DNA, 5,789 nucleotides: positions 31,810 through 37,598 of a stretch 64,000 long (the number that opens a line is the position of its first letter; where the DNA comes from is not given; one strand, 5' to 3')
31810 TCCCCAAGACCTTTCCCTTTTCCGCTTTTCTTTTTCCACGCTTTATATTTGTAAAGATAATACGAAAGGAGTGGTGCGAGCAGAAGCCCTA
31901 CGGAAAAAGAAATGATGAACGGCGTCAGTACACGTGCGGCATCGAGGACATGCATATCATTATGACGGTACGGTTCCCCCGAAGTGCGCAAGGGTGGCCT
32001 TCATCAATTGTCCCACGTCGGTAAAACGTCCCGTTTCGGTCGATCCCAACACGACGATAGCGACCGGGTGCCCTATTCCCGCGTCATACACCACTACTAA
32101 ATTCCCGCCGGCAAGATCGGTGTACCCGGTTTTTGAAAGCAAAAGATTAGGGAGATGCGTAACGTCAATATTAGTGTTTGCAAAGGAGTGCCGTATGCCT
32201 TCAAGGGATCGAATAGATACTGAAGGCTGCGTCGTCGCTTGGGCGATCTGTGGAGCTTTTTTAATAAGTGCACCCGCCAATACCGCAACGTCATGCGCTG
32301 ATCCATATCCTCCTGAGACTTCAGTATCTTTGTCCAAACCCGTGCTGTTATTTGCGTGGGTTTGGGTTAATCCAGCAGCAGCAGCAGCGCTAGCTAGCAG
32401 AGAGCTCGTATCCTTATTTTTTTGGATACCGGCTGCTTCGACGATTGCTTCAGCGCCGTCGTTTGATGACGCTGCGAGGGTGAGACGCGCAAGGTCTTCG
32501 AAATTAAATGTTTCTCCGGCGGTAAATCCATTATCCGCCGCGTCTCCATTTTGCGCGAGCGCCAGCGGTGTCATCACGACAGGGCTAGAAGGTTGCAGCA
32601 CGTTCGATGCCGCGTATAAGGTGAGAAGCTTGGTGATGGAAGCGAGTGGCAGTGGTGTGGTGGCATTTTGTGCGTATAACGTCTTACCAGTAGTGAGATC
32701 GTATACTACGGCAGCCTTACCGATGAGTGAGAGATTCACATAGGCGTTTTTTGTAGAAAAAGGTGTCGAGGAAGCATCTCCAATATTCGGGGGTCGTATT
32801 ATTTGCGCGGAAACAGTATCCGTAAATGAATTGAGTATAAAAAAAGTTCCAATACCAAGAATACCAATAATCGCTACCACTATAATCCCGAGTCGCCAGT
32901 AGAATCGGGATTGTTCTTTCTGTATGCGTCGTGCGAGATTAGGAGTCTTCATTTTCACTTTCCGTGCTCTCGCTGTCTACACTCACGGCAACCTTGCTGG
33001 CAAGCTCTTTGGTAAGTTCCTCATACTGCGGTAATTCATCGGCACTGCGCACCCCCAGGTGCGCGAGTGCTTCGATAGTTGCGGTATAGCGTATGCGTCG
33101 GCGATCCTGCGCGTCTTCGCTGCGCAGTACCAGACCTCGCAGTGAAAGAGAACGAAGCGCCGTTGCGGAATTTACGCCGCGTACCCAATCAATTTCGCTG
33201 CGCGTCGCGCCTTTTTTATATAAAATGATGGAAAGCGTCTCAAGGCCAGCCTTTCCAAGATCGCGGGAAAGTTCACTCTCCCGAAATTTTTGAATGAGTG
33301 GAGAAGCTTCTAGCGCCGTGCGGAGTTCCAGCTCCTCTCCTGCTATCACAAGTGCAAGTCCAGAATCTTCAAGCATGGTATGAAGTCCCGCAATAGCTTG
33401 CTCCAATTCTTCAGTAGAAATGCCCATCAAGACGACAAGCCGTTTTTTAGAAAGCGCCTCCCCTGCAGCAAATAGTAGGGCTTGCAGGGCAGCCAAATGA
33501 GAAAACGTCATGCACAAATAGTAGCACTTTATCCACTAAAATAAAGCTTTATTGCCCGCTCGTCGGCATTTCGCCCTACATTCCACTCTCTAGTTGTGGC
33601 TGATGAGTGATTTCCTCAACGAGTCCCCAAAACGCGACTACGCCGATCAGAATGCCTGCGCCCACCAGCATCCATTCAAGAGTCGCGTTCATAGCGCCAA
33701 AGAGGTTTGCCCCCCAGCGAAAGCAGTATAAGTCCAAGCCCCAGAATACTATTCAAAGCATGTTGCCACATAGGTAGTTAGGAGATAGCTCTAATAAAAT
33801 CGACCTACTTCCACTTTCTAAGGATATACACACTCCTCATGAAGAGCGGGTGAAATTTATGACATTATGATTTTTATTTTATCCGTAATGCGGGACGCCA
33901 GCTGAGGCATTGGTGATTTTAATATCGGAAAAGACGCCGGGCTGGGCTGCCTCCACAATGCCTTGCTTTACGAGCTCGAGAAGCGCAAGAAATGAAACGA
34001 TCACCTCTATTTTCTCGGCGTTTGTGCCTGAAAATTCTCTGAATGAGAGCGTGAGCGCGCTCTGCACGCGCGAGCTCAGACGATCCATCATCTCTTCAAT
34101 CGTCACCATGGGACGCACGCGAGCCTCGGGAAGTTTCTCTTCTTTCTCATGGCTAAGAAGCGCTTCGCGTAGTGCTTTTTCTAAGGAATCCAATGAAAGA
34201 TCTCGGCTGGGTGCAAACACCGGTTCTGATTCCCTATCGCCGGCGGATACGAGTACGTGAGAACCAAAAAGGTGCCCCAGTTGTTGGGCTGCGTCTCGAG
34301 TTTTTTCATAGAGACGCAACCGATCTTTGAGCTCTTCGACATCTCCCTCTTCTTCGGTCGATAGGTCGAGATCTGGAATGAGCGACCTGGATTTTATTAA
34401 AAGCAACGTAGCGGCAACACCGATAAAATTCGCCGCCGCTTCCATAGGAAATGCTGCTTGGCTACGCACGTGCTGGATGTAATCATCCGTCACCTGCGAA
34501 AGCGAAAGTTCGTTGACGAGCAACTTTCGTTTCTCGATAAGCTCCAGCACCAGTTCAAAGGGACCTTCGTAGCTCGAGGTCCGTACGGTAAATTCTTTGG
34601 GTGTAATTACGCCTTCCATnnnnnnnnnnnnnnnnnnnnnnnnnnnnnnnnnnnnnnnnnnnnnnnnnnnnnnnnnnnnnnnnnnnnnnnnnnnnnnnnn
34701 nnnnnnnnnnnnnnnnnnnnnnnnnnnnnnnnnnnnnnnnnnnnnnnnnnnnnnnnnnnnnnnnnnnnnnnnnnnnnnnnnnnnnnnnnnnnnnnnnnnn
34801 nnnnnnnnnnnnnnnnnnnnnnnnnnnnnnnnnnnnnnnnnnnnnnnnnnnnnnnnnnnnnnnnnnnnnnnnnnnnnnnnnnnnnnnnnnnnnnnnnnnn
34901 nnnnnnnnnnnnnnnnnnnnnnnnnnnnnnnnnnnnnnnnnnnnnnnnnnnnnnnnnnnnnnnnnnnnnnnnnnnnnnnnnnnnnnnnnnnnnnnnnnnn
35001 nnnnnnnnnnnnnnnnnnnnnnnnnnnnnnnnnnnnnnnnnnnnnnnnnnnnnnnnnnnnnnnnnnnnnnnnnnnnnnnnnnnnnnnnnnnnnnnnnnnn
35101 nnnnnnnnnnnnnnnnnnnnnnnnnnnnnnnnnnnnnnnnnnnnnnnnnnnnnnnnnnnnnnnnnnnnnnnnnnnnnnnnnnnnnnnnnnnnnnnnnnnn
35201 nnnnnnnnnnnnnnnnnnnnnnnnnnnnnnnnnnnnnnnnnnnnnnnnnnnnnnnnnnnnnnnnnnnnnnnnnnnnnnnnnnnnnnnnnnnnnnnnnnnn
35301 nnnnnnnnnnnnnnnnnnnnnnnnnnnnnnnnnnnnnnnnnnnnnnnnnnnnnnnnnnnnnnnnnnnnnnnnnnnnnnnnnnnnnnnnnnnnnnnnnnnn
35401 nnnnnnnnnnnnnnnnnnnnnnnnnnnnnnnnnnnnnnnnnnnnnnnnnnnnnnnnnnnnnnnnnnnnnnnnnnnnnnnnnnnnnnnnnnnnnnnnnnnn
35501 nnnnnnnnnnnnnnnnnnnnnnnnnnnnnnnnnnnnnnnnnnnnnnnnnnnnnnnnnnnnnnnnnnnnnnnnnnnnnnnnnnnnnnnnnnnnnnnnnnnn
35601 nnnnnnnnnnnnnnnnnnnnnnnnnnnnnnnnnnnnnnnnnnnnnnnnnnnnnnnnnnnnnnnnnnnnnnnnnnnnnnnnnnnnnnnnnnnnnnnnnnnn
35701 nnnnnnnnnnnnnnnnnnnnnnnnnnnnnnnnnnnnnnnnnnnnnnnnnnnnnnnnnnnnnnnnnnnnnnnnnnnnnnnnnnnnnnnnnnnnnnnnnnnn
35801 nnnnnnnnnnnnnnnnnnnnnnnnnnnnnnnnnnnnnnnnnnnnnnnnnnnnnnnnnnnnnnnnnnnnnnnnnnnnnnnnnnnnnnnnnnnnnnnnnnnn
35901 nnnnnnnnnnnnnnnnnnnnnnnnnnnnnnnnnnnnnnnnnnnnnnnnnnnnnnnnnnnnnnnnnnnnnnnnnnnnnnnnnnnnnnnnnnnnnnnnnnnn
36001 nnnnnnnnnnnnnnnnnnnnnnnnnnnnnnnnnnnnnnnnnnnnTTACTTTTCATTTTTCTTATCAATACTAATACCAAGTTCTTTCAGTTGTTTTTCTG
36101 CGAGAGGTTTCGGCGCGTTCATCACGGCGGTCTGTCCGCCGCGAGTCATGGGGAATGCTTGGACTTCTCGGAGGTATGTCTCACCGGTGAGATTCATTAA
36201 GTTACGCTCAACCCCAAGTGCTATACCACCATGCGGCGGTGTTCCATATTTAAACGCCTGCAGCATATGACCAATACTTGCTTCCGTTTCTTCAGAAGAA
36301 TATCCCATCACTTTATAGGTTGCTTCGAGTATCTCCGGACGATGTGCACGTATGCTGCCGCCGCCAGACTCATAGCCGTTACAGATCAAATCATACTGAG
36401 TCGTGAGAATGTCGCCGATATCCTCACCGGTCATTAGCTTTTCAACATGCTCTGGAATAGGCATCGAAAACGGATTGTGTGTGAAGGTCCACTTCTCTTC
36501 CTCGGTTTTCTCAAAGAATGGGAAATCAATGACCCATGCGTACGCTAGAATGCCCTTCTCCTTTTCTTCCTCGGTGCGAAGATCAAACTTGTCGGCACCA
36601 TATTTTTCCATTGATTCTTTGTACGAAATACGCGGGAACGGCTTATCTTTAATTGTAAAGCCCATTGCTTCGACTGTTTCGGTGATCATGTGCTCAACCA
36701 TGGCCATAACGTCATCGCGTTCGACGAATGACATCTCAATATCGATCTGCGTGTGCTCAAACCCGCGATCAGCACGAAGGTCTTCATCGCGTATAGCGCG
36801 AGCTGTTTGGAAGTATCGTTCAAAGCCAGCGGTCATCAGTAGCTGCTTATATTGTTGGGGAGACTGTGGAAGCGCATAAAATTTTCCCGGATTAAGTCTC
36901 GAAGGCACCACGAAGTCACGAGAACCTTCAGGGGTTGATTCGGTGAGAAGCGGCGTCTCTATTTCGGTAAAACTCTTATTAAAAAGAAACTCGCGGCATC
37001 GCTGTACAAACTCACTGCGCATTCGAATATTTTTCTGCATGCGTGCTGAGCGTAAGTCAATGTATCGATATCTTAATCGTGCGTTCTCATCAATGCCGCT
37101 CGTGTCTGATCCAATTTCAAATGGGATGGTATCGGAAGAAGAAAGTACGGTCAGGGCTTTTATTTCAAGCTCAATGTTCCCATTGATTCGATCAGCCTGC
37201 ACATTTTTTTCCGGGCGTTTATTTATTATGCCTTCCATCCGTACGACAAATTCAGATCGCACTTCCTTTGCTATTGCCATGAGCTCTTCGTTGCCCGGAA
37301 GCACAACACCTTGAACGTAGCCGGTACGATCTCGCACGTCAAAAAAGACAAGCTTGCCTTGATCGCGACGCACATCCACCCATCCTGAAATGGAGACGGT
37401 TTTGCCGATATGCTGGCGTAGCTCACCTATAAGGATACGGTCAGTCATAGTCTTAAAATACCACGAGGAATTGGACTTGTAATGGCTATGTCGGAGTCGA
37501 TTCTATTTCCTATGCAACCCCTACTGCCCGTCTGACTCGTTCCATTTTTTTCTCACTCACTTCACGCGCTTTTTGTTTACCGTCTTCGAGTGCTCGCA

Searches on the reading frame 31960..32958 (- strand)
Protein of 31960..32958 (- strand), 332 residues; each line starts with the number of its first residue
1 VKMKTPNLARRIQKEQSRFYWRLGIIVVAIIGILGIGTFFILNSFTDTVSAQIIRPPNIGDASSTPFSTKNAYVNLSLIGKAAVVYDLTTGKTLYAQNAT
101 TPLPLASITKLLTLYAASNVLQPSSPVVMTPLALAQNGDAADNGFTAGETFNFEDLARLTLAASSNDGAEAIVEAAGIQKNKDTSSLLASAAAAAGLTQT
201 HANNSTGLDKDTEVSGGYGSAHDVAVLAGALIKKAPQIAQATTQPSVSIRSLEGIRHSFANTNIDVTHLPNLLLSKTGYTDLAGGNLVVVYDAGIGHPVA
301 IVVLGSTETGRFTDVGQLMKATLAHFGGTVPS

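Call 37: search_protein_families(library=pfam, proteins=[window:31960-32958:-], max_evalue=0.00001)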
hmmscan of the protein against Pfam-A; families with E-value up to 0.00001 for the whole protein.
window:31960-32958:- (332 aa): 2 families
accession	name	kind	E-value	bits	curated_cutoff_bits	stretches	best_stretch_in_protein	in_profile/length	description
PF00768.25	Peptidase_S11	-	2.9e-30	105.9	27.6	1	79-306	11-237/239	D-alanyl-D-alanine carboxypeptidase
PF13354.11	Beta-lactamase2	-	4.1e-08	33.3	22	1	84-234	3-149/214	Beta-lactamase enzyme family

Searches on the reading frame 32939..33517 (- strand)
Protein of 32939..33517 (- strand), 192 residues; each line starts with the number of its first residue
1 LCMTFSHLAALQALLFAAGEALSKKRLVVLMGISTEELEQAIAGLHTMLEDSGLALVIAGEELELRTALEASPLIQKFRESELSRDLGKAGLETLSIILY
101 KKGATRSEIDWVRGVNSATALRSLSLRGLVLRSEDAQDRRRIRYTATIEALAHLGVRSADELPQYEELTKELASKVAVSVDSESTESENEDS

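Call 37: search_protein_families(library=pfam, proteins=[window:32939-33517:-], max_evalue=0.00001)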
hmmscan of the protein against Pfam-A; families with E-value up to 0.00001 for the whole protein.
window:32939-33517:- (192 aa): 1 family
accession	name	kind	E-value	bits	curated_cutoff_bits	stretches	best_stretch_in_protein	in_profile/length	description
PF04079.22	SMC_ScpB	-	2.4e-30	105.7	27.4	1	10-164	2-159/160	Segregation and condensation complex subunit ScpB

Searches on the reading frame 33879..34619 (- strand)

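Call 38: search_protein_families(library=pfam, proteins=[window:33879-34619:-], max_evalue=0.00001)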
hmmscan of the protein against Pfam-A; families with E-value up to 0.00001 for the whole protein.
window:33879-34619:- (246 aa): 1 family
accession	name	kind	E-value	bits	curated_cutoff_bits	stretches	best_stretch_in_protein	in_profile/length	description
PF02616.19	SMC_ScpA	-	1.1e-17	65.2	24.6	1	27-236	1-230/232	Segregation and condensation protein ScpA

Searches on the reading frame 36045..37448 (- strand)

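Call 38: search_protein_families(library=pfam, proteins=[window:36045-37448:-], max_evalue=0.00001)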
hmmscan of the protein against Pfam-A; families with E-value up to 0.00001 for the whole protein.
window:36045-37448:- (467 aa): 2 families
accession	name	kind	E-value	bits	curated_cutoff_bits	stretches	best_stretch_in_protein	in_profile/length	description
PF00152.25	tRNA-synt_2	-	9e-104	347.3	25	1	120-435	1-307/308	tRNA synthetases class II (D, K and N)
PF01336.31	tRNA_anti-codon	-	2.8e-14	53.2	27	1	18-98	1-71/75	OB-fold nucleic acid binding domain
